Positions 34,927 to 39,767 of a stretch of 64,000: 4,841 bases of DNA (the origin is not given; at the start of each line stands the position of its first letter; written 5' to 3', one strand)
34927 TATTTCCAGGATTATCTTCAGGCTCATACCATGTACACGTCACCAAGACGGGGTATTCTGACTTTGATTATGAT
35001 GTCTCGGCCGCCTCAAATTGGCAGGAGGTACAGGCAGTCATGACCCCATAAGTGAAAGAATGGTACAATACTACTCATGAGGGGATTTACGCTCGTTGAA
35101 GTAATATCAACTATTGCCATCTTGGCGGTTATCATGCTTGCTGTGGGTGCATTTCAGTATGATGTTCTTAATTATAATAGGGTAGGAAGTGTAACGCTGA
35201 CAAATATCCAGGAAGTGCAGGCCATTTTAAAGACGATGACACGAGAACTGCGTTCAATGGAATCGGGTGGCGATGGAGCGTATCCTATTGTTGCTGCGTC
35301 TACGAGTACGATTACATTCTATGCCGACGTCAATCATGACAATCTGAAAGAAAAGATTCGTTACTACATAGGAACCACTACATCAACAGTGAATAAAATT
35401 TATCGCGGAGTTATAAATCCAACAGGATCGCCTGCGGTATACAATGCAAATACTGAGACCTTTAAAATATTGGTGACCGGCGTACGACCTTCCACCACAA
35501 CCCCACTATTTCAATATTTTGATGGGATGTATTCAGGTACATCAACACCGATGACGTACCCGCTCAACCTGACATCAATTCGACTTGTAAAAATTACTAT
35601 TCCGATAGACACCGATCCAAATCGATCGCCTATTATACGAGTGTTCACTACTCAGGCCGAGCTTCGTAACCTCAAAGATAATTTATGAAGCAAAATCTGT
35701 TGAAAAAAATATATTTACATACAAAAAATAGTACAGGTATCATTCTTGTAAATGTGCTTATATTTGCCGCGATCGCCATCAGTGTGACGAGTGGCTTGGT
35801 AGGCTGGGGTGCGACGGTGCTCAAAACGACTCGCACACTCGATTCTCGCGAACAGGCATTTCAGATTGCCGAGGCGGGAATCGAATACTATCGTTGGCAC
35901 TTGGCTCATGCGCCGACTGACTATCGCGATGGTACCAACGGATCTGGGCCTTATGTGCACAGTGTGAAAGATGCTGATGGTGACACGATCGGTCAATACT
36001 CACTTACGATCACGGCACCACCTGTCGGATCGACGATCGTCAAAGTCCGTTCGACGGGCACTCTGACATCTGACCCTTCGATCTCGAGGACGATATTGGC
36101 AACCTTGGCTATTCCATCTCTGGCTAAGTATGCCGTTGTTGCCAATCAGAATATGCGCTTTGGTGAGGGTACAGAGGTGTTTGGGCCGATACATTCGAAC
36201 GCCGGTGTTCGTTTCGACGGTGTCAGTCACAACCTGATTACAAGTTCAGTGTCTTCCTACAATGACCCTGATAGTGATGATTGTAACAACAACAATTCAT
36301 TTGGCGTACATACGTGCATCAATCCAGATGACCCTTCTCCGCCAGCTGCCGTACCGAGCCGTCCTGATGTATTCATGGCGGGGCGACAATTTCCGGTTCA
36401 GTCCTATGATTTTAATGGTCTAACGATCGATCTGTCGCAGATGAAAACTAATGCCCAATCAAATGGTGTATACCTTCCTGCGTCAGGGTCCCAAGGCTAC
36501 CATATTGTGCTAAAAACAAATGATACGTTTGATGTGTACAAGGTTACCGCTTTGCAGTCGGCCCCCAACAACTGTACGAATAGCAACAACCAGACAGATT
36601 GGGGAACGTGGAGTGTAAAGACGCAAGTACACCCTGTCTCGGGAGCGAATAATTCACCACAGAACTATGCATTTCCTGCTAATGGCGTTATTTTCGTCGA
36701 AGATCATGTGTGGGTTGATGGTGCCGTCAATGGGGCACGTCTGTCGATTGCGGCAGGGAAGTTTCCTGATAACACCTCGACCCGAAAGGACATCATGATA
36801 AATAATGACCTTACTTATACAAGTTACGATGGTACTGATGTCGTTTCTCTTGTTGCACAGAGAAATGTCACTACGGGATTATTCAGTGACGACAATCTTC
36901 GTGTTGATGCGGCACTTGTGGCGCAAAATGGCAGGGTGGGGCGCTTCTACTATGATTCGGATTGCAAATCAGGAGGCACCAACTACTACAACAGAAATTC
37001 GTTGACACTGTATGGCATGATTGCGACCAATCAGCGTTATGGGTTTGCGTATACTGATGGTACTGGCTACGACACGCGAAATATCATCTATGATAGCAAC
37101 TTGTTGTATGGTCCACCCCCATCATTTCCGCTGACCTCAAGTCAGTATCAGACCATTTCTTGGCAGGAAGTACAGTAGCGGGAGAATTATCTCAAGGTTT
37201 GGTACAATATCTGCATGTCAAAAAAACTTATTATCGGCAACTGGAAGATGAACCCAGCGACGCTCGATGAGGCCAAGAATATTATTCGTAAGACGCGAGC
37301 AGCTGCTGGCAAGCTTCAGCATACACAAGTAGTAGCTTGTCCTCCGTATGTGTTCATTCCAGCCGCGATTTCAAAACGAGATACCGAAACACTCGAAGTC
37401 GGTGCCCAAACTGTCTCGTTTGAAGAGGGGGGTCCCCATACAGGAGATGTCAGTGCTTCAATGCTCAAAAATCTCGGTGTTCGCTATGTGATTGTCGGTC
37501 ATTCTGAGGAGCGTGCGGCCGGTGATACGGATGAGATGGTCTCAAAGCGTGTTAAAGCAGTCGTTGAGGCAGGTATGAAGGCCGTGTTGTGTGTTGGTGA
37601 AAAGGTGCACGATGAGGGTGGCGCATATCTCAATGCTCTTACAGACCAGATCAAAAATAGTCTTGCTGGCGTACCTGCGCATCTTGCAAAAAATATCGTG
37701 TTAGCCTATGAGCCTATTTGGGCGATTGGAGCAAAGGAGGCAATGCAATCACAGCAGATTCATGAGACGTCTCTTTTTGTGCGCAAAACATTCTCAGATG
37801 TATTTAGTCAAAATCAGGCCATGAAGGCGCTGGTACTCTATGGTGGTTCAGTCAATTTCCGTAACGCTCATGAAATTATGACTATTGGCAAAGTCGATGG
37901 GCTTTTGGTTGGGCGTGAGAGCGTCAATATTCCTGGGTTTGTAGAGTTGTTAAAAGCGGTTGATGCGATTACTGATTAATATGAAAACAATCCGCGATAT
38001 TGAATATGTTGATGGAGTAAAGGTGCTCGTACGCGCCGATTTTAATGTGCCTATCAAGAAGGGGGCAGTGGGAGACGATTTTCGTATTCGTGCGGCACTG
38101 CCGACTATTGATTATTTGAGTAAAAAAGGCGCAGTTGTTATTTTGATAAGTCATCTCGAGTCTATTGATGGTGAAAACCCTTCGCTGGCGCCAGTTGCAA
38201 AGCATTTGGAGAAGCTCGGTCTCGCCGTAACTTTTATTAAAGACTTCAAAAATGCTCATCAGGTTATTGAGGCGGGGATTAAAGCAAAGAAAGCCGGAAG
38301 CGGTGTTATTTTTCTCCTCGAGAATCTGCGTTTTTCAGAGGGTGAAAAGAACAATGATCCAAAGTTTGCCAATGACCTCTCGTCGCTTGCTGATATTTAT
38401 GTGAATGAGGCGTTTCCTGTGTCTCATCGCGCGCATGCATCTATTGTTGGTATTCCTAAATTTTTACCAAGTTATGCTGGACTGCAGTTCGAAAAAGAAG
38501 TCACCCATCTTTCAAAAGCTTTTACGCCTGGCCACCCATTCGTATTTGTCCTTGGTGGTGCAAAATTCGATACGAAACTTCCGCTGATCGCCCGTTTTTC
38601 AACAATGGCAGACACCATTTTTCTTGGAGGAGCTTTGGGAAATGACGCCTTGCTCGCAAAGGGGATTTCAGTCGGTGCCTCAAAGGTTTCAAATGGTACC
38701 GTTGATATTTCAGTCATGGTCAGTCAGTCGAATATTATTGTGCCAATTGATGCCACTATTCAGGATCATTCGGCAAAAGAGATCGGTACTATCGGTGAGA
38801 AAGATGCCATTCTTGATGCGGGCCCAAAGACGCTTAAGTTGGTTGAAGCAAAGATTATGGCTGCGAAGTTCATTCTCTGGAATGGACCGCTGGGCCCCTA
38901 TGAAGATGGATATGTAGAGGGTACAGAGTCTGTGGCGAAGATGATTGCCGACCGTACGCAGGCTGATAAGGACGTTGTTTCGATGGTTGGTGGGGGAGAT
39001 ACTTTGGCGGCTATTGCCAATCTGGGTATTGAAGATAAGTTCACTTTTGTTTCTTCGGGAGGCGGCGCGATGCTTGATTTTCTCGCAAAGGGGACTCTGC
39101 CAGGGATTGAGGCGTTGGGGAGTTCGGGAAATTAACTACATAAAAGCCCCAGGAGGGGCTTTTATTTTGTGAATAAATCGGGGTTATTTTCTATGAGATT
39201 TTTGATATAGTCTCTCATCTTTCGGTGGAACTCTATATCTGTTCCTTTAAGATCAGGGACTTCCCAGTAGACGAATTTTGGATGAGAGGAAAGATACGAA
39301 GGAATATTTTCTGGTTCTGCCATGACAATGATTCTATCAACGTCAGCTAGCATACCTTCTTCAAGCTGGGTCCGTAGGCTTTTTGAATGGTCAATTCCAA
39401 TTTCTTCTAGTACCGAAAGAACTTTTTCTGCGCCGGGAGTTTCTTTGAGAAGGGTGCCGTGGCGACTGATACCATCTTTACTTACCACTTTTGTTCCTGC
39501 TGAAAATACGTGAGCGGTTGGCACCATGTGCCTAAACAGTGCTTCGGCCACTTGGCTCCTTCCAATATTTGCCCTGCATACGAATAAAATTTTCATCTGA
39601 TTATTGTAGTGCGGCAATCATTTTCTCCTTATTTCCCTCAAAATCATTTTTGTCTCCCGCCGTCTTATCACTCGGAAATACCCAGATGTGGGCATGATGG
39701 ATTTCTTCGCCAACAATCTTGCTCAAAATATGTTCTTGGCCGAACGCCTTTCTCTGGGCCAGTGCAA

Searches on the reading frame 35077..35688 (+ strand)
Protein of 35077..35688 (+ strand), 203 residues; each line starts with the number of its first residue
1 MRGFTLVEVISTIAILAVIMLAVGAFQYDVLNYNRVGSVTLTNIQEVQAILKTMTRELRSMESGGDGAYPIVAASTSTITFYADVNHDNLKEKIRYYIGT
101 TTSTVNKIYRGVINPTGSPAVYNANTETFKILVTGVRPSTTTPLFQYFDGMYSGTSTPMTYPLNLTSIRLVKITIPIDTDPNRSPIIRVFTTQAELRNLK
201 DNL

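Call 62: search_protein_families(library=pfam, proteins=[window:35077-35688:+], max_evalue=0.001)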
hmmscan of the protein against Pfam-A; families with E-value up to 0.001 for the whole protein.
window:35077-35688:+ (203 aa): 1 family
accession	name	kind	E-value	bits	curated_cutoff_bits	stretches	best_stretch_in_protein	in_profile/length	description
PF07963.17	N_methyl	-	8.6e-05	22.4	21.2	1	2-23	5-26/27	Prokaryotic N-terminal methylation motif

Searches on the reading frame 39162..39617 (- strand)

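Call 62: search_protein_families(library=pfam, proteins=[window:39162-39617:-], max_evalue=0.001)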
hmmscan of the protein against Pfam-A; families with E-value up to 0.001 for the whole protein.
window:39162-39617:- (151 aa): 1 family
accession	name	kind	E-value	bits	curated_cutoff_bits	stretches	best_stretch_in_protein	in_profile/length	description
PF01451.26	LMWPc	-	1.4e-13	51.7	23.2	1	10-142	1-140/144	Low molecular weight phosphotyrosine protein phosphatase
